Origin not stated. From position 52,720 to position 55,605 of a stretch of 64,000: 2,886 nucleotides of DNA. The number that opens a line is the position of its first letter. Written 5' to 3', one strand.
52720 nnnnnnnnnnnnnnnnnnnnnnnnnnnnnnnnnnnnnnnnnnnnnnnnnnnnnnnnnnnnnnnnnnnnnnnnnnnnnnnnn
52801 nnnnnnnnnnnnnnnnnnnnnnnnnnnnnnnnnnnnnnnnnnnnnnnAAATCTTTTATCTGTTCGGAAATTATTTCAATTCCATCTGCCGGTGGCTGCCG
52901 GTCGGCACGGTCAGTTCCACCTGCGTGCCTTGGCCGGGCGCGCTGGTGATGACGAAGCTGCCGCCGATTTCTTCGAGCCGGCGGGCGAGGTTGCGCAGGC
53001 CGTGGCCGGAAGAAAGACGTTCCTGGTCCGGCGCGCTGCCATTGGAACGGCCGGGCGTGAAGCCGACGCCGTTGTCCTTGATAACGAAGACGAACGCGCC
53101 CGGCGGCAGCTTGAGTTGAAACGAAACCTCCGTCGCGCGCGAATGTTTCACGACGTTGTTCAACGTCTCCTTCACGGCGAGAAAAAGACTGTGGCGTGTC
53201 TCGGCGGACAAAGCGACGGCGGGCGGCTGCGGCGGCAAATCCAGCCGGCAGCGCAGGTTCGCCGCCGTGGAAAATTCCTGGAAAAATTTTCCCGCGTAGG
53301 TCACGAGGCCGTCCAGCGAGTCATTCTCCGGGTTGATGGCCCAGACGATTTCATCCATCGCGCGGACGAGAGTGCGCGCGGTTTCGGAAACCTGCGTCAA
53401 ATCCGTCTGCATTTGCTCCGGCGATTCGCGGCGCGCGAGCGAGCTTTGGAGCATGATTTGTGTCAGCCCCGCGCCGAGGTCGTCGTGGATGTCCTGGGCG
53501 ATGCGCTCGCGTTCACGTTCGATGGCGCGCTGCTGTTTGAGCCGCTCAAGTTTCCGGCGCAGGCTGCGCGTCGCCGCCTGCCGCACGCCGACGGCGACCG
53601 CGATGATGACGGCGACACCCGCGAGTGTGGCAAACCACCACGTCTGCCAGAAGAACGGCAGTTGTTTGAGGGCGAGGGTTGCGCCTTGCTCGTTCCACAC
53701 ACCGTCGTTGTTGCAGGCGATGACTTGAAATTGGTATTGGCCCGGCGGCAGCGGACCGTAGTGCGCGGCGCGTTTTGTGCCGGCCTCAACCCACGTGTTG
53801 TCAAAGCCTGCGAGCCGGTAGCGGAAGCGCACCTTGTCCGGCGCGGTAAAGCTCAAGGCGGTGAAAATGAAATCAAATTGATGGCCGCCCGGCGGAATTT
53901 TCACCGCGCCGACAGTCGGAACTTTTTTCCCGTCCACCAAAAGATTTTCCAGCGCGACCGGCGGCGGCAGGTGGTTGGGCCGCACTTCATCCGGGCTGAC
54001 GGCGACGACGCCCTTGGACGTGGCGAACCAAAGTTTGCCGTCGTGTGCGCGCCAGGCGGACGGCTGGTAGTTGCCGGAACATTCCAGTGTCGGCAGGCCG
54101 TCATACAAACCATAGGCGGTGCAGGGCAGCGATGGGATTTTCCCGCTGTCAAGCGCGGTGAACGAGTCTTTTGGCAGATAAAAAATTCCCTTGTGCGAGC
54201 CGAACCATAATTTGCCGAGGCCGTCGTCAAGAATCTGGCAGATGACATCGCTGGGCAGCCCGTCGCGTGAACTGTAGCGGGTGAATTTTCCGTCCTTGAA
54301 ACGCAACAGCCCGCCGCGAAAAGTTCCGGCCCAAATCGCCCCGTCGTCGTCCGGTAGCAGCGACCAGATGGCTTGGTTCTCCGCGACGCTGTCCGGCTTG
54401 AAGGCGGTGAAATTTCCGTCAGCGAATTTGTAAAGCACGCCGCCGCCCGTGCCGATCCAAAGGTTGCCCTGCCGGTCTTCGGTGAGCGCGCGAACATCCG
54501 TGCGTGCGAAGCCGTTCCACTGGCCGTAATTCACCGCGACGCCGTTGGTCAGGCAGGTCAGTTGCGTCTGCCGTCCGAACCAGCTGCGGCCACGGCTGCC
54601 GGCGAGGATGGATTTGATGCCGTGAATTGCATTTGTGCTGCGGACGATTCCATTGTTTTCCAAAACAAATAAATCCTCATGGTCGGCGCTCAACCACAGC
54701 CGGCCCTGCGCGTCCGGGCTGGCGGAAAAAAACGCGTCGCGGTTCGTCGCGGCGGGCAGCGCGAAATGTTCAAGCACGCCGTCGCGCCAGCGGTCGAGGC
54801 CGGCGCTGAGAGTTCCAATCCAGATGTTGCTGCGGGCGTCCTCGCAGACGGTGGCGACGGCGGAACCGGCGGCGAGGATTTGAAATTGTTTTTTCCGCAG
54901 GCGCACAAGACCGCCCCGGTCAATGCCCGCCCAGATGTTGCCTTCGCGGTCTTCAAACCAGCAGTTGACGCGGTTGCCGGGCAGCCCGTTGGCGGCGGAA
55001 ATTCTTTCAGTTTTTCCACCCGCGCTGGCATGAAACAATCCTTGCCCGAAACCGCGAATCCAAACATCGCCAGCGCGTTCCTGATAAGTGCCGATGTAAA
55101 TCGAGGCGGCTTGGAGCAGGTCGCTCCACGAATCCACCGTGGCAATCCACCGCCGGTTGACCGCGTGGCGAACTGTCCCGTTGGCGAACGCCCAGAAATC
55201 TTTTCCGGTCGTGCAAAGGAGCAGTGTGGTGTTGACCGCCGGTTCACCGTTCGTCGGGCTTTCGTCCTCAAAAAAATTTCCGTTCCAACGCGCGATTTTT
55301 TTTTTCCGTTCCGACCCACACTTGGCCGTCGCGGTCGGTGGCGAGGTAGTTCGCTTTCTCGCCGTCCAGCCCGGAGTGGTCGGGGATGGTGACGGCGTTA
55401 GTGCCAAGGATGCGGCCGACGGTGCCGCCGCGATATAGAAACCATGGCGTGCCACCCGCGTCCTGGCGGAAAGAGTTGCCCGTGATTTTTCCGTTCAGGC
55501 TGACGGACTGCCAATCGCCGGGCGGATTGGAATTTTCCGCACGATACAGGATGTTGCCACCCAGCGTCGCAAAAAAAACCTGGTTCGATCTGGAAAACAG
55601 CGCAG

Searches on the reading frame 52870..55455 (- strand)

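Call 10: search_protein_families(library=pfam, proteins=[window:52870-55455:-], max_evalue=0.001)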
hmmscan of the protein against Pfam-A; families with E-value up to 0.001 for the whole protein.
window:52870-55455:- (861 aa): 5 families
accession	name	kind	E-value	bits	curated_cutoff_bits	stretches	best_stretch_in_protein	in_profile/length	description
PF07494.17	Reg_prop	-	2.1e-26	89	20.4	1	319-337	5-23/24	Two component regulator propeller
PF07495.19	Y_Y_Y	-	3.8e-16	59.2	26.6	1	536-595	2-61/65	Y_Y_Y domain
PF07730.19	HisKA_3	-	5.8e-13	49.6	24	1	648-710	1-66/68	Histidine kinase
PF02518.31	HATPase_c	-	1.6e-11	45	26.4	1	756-852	5-109/111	Histidine kinase-, DNA gyrase B-, and HSP90-like ATPase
PF13581.12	HATPase_c_2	-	4.2e-07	30.5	27.4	1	748-821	23-103/127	Histidine kinase-like ATPase domain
